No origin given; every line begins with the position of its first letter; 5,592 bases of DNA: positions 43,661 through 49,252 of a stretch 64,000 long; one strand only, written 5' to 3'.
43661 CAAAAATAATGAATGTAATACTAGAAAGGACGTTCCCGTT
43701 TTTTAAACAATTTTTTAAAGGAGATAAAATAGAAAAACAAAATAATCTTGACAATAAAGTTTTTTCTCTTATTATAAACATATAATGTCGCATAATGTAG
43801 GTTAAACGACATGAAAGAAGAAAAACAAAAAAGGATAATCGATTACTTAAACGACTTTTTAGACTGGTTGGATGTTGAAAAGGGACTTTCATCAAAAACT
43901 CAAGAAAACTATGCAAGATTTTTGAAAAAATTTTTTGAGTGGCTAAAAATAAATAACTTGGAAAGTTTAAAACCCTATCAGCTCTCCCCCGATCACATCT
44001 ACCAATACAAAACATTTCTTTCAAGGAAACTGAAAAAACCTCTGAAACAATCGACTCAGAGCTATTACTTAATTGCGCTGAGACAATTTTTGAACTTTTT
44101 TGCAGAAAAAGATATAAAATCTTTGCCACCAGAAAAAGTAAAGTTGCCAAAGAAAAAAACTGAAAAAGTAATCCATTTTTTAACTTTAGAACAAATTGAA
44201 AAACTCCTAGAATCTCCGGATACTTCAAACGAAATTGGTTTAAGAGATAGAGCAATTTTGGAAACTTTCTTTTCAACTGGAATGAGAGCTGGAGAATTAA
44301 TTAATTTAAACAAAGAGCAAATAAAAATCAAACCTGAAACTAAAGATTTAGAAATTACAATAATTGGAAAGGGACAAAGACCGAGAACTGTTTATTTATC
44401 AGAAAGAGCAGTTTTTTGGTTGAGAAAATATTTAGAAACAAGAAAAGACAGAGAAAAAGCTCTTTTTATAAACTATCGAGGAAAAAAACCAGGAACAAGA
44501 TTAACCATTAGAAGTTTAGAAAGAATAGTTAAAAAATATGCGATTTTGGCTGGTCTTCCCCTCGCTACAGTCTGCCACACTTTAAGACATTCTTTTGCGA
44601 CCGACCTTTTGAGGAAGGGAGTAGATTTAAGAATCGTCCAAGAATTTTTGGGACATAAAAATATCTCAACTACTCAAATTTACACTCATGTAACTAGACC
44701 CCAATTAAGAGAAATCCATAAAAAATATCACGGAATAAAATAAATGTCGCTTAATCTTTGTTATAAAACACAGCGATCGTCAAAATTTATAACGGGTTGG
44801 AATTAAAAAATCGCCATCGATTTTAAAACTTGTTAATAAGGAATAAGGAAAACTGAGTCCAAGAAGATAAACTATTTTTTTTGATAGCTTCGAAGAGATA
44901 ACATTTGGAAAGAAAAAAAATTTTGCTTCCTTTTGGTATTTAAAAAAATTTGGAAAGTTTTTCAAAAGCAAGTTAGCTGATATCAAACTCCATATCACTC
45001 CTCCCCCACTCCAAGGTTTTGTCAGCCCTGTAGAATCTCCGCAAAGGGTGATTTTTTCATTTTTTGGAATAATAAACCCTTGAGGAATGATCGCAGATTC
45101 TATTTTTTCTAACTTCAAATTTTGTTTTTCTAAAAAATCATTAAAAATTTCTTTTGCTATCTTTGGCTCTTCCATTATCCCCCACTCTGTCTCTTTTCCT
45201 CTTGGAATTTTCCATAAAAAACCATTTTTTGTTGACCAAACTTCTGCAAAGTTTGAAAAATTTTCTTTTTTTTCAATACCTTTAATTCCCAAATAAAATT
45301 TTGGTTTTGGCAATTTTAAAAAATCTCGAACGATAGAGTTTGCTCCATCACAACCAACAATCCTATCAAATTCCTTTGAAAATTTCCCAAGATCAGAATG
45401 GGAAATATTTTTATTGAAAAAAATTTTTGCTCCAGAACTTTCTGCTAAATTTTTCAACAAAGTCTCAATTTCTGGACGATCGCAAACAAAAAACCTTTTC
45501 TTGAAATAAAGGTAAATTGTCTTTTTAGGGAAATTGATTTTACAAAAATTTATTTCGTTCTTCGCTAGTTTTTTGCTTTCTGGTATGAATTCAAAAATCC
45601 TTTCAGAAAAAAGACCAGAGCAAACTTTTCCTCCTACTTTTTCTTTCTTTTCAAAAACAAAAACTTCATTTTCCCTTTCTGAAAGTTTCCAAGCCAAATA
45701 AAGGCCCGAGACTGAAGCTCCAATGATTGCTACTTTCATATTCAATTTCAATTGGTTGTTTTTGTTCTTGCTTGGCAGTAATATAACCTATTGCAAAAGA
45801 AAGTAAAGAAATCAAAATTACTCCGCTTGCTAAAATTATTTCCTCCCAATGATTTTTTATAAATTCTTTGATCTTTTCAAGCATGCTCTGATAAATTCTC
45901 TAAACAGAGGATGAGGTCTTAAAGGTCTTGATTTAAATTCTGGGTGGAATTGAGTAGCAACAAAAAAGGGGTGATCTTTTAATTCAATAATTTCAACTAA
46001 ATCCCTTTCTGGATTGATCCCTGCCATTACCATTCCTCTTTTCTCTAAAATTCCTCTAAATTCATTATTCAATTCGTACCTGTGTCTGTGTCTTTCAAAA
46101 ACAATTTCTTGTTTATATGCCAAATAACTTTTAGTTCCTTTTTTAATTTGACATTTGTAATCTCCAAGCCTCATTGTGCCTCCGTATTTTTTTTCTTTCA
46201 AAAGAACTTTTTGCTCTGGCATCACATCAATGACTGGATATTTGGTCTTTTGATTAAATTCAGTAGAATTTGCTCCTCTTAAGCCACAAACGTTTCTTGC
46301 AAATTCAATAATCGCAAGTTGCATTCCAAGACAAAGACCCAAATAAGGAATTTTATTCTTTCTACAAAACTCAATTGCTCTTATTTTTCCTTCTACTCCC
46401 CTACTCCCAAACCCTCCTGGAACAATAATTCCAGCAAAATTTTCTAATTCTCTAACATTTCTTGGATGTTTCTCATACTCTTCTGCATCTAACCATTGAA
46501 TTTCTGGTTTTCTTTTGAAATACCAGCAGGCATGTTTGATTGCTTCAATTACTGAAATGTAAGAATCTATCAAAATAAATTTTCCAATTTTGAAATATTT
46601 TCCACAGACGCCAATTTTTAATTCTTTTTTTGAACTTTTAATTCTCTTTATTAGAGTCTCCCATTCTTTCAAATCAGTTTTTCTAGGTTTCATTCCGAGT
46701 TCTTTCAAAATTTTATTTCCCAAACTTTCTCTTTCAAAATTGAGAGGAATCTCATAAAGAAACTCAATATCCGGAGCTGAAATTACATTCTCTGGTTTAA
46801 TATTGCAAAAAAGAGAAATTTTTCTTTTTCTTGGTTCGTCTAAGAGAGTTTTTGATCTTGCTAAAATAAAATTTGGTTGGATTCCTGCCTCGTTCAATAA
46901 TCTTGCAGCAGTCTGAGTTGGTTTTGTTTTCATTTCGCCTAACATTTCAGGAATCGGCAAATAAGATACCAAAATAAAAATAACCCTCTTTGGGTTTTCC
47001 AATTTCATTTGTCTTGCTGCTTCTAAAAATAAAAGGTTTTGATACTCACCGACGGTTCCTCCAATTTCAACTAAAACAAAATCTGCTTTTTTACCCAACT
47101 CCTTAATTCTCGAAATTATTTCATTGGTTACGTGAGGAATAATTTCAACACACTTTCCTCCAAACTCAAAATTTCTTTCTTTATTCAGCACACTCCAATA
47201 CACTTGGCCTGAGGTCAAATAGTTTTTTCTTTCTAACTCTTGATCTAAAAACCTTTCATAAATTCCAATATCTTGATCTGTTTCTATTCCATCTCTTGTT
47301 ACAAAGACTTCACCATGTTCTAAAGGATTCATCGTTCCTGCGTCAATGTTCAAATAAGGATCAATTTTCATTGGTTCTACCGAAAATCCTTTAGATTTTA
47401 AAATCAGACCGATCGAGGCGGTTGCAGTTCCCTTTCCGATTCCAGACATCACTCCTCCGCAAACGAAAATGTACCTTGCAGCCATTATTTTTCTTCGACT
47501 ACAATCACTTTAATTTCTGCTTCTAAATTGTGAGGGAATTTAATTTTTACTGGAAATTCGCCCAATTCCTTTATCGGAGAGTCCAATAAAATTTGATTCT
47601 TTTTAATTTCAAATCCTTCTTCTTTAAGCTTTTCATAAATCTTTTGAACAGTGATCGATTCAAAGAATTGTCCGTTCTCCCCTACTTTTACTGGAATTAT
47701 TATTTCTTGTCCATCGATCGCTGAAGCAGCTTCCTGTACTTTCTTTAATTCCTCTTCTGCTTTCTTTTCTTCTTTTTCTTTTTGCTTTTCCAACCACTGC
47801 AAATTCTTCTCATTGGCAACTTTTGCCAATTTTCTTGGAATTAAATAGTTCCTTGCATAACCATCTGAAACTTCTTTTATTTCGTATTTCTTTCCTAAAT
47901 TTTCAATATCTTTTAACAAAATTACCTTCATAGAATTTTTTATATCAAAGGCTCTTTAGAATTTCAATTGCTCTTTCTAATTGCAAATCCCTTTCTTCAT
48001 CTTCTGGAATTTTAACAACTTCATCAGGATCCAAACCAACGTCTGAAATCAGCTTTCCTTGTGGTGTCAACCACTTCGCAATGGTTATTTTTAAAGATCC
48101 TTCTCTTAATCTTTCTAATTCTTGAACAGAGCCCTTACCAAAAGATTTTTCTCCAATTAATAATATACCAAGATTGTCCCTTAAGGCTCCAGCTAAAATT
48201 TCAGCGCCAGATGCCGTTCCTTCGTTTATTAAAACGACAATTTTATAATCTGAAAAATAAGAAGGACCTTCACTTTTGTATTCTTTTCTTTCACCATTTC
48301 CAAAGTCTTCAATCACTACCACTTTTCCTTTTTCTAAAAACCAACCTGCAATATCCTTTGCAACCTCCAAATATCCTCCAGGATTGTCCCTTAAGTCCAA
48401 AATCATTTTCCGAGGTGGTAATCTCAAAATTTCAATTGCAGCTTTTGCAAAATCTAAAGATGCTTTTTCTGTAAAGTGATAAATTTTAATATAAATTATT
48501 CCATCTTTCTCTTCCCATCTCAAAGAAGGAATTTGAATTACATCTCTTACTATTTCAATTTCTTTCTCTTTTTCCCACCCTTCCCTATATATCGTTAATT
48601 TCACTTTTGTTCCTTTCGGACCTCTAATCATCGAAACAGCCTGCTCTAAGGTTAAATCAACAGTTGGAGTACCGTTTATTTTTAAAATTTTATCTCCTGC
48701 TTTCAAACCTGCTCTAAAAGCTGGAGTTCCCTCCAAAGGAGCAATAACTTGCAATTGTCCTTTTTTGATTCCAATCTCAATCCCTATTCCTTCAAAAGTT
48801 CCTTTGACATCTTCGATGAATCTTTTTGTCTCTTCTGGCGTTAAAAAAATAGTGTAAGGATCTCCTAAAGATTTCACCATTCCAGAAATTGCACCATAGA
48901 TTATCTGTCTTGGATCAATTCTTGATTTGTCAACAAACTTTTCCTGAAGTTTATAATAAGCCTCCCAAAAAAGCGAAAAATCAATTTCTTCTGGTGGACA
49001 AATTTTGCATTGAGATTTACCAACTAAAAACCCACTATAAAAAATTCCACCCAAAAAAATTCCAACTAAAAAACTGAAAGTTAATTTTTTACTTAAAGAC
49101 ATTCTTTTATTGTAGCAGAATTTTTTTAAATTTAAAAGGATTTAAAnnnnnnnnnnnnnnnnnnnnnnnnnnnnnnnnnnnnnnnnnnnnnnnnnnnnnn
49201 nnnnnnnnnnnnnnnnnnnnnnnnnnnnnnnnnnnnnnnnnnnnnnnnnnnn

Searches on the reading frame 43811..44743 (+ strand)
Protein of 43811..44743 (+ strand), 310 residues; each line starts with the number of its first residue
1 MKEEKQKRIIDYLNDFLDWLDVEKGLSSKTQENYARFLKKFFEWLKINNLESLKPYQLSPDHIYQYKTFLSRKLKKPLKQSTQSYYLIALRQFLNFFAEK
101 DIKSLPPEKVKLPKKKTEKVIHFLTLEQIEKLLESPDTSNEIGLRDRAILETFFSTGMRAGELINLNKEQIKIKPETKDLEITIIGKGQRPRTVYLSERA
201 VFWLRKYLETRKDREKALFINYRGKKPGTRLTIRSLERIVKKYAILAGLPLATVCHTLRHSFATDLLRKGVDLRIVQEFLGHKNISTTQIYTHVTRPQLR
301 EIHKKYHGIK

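Call 17: search_protein_families(library=pfam, proteins=[window:43811-44743:+], max_evalue=0.00001)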
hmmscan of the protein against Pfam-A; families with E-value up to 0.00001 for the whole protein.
window:43811-44743:+ (310 aa): 4 families
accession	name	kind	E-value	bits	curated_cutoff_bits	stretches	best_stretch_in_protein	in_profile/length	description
PF00589.27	Phage_integrase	-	2e-41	142.1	27.1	1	123-295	2-169/172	Phage integrase family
PF02899.23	Phage_int_SAM_1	-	1.7e-12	47.8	22.3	1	13-97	1-79/83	Phage integrase, N-terminal SAM-like domain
PF13495.12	Phage_int_SAM_4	-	1.8e-09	38.3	27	0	14-71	3-54/85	Phage integrase, N-terminal SAM-like domain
PF13102.12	Phage_int_SAM_5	-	1.2e-06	29.2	22.3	0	10-105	3-90/98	Phage integrase SAM-like domain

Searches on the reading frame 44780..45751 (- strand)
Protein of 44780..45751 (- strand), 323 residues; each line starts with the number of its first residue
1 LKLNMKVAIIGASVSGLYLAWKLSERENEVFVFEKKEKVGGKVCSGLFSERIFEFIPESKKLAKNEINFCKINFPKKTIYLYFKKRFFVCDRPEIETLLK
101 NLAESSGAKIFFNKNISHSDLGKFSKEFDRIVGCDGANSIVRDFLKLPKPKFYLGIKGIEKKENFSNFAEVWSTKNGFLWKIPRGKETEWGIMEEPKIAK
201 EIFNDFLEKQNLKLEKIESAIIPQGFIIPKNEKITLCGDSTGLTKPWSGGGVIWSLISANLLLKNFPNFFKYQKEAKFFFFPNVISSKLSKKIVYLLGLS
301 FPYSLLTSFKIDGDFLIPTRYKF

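Call 17: search_protein_families(library=pfam, proteins=[window:44780-45751:-], max_evalue=0.00001)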
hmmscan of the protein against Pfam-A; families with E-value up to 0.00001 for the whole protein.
window:44780-45751:- (323 aa): 1 family
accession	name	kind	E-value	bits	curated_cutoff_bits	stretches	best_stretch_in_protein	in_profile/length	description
PF13450.12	NAD_binding_8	-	1.3e-07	32.2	21.9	1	9-44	1-36/68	NAD(P)-binding Rossmann-like domain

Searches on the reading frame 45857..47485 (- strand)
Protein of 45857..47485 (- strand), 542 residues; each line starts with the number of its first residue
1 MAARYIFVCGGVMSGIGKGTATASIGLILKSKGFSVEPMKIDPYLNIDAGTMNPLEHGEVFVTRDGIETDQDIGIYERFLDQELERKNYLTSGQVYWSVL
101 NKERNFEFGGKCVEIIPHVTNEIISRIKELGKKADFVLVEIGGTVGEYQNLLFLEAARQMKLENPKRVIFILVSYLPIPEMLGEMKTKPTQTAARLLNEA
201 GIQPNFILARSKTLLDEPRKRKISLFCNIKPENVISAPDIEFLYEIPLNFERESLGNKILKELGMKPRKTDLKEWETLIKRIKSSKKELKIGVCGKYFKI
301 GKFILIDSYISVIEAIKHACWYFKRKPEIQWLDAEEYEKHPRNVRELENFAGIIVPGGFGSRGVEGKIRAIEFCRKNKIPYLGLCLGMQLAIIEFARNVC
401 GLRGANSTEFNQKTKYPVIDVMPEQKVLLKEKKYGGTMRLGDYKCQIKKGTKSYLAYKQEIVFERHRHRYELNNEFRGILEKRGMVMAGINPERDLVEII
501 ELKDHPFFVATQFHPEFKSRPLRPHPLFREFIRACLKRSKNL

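Call 8: search_protein_families(library=pfam, proteins=[window:45857-47485:-], max_evalue=0.00001)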
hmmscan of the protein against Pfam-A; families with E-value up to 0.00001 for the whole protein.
window:45857-47485:- (542 aa): 2 families
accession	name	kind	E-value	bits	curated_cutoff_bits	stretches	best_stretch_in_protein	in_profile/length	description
PF06418.20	CTP_synth_N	-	8.8e-103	343.7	26.1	1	4-264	1-264/265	CTP synthase N-terminus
PF00117.34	GATase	-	2.2e-38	132.3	22.8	1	305-533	2-189/190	Glutamine amidotransferase class-I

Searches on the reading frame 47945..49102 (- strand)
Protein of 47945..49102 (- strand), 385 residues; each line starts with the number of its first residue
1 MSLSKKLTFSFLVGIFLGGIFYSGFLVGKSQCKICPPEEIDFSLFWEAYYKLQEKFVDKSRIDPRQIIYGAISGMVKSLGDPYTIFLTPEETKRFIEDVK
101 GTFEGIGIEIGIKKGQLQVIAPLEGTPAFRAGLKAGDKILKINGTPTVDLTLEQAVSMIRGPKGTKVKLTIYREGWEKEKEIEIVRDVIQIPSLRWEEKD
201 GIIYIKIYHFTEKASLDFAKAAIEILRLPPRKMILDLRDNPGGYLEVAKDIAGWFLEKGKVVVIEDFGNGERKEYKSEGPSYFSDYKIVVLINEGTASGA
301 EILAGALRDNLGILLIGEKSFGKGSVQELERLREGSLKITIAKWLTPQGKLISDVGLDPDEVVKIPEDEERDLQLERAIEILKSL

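Call 17: search_protein_families(library=pfam, proteins=[window:47945-49102:-], max_evalue=0.00001)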
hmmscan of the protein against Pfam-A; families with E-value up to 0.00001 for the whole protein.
window:47945-49102:- (385 aa): 5 families
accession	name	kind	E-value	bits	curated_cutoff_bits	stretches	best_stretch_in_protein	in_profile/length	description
PF03572.23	Peptidase_S41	-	7.8e-39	133.3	24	1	202-363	2-165/165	Peptidase family S41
PF00595.29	PDZ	-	6.6e-15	55.7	23.2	1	100-171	8-80/81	PDZ domain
PF17820.7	PDZ_6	-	1.8e-13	50.4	27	1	121-173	4-54/54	PDZ domain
PF13180.12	PDZ_2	-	7e-11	42.7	27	1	106-183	3-79/80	PDZ domain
PF22694.1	CtpB_N-like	-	2e-07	31.8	27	1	45-88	41-82/85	Activating protease CtpB N-terminal domain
